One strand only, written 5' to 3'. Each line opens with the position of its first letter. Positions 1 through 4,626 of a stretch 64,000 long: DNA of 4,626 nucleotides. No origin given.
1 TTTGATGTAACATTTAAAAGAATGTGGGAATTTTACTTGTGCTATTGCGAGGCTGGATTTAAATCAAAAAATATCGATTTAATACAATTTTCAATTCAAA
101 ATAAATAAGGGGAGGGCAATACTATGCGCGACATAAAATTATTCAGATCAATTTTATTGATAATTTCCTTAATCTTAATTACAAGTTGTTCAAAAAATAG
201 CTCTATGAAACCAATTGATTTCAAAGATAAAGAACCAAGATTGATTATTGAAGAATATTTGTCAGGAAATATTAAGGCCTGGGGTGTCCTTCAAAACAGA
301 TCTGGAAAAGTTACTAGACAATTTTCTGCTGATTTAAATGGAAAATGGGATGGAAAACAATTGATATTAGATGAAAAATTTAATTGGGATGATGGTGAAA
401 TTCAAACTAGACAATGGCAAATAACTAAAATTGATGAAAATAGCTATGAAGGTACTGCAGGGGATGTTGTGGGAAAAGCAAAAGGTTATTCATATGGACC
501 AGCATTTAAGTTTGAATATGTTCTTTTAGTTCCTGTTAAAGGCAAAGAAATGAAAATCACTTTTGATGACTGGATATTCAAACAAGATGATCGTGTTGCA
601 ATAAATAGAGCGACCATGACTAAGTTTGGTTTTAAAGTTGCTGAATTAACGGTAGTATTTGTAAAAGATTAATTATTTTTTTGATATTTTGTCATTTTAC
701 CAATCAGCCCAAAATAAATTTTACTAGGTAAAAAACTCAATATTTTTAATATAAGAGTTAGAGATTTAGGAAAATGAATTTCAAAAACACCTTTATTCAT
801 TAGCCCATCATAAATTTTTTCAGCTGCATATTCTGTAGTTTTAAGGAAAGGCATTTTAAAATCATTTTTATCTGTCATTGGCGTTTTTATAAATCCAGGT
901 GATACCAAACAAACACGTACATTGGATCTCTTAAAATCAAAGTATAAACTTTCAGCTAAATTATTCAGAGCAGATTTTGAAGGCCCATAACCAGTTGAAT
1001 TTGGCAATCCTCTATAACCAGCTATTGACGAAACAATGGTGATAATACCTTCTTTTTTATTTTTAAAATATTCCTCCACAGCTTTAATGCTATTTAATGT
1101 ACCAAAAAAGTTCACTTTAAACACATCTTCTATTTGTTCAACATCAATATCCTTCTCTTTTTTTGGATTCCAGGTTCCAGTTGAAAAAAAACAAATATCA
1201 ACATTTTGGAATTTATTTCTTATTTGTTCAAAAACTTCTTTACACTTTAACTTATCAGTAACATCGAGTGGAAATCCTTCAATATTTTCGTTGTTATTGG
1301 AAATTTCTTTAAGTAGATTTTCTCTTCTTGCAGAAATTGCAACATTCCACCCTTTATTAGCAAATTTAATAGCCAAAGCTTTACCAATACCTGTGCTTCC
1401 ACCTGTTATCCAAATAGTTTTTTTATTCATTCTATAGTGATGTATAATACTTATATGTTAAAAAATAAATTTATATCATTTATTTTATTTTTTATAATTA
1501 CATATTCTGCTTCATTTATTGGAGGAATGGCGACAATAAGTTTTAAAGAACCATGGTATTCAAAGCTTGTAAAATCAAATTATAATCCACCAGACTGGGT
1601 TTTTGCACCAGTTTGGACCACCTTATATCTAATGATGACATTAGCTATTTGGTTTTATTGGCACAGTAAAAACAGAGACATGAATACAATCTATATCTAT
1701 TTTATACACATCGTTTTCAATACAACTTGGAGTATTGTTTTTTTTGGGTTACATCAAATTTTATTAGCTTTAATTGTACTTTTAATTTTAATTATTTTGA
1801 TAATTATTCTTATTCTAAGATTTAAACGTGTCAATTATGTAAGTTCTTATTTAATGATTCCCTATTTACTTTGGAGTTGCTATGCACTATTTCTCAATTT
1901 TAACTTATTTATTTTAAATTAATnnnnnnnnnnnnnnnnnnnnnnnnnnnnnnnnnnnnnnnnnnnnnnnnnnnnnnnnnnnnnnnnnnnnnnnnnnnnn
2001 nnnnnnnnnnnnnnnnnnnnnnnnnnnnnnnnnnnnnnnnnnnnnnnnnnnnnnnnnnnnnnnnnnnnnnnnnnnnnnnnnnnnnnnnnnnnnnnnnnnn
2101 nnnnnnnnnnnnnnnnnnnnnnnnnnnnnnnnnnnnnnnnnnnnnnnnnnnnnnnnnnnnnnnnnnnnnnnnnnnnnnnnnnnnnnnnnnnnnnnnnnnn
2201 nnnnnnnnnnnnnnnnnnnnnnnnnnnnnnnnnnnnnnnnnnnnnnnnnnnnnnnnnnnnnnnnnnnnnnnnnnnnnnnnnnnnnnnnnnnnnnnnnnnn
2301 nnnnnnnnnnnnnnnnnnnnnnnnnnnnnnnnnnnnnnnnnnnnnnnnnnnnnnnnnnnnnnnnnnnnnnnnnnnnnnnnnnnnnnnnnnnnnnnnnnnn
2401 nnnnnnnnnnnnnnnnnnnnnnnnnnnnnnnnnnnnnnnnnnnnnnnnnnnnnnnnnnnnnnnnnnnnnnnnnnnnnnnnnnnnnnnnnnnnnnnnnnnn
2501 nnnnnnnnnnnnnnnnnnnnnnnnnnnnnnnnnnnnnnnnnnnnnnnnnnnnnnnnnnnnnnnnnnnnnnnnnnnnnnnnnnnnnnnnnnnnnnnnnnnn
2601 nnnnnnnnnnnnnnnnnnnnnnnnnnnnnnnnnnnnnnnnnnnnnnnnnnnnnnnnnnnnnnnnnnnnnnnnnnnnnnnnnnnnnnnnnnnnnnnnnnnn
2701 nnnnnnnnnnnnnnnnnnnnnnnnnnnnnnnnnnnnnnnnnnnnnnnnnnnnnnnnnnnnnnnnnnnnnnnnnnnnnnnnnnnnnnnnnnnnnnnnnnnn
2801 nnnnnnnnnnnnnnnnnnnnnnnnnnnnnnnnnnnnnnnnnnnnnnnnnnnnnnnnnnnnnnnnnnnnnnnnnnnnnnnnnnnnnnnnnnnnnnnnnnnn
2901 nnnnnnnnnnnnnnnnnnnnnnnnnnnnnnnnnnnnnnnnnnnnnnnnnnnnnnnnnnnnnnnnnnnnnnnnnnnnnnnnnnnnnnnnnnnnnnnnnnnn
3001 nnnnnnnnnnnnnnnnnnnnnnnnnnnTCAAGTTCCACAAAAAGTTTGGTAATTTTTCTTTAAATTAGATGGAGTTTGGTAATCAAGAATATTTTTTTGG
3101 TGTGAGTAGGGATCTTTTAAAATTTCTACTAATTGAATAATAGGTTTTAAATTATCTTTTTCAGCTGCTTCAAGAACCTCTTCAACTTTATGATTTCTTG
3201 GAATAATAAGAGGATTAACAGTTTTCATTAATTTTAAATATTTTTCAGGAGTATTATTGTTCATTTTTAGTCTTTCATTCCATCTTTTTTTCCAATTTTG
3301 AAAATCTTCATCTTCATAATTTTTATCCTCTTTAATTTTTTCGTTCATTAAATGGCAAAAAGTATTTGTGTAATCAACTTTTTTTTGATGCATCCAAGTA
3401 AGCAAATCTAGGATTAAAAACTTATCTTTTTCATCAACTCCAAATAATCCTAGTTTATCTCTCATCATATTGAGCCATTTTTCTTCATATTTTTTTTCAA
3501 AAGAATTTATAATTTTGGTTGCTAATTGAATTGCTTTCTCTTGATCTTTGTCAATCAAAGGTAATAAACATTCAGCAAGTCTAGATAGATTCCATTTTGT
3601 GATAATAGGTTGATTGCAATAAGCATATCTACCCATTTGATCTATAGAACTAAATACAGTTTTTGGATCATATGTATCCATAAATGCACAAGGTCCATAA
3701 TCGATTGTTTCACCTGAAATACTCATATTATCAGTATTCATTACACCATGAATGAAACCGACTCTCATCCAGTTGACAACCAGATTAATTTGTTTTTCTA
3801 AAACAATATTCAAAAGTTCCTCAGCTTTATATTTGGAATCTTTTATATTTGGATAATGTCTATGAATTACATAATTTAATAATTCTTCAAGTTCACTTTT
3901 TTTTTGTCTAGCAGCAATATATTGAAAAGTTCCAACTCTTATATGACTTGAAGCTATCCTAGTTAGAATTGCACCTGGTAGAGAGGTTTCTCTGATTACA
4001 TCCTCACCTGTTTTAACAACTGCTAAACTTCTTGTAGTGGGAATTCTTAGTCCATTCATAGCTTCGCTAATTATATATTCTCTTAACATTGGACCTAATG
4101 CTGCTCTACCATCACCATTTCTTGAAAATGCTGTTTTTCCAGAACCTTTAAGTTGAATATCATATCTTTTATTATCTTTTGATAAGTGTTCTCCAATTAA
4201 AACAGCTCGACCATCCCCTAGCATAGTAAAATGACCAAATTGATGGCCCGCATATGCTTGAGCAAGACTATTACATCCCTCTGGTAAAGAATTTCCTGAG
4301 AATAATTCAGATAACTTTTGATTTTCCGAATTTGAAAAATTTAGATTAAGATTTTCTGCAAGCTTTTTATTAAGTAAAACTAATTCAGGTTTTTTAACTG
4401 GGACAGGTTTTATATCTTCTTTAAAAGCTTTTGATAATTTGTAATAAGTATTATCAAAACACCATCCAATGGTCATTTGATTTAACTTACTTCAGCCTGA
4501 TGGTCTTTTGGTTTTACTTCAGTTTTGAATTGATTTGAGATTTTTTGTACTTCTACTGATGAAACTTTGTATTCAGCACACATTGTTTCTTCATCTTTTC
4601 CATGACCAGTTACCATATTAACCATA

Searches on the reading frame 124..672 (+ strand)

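Call 46: search_protein_families(library=pfam, proteins=[window:124-672:+])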
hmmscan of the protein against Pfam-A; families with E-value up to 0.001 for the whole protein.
window:124-672:+ (182 aa): 1 family
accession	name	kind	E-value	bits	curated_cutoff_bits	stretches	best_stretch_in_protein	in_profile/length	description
PF12915.13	DUF3833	-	7.3e-61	204.9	25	1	17-181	2-163/163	Protein of unknown function (DUF3833)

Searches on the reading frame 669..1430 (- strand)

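Call 50: search_protein_families(library=pfam, max_evalue=0.00001, proteins=[window:669-1430:-])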
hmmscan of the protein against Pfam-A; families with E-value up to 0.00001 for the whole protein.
window:669-1430:- (253 aa): 3 families
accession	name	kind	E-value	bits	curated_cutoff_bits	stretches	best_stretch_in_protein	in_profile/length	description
PF00106.31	adh_short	-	2.9e-44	151.3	26.6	1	4-189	1-190/195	short chain dehydrogenase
PF13561.12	adh_short_C2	-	3.5e-34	118.9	27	1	13-192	6-187/236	Enoyl-(Acyl carrier protein) reductase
PF08659.16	KR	-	1.1e-13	51.9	22.6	1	5-161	2-162/180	KR domain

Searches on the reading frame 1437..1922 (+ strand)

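Call 50: search_protein_families(library=pfam, max_evalue=0.00001, proteins=[window:1437-1922:+])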
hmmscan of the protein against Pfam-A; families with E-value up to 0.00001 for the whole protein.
window:1437-1922:+ (161 aa): 1 family
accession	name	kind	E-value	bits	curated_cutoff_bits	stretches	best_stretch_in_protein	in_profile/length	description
PF03073.20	TspO_MBR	-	3.7e-39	134.2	24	1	20-157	3-143/145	TspO/MBR family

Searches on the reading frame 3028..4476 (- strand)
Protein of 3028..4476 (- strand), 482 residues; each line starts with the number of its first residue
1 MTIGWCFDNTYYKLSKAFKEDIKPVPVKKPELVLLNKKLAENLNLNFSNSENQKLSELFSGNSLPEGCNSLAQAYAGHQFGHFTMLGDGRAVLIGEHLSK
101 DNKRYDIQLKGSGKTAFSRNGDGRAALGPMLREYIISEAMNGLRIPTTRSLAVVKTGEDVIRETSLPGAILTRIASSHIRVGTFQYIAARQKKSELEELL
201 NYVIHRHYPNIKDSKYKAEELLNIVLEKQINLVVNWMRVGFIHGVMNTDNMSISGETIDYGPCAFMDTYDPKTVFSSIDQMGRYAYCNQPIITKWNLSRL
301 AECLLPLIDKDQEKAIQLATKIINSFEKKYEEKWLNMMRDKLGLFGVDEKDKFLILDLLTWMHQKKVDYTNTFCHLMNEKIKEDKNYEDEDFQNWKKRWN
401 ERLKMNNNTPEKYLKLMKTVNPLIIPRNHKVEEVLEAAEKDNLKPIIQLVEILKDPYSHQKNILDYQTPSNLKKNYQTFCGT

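Call 46: search_protein_families(library=pfam, proteins=[window:3028-4476:-])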
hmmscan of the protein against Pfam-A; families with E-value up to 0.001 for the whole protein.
window:3028-4476:- (482 aa): 1 family
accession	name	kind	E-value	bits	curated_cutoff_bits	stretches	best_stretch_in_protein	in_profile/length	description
PF02696.19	SelO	-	2.2e-119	399.7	22.8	1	7-452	7-464/466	Protein adenylyltransferase SelO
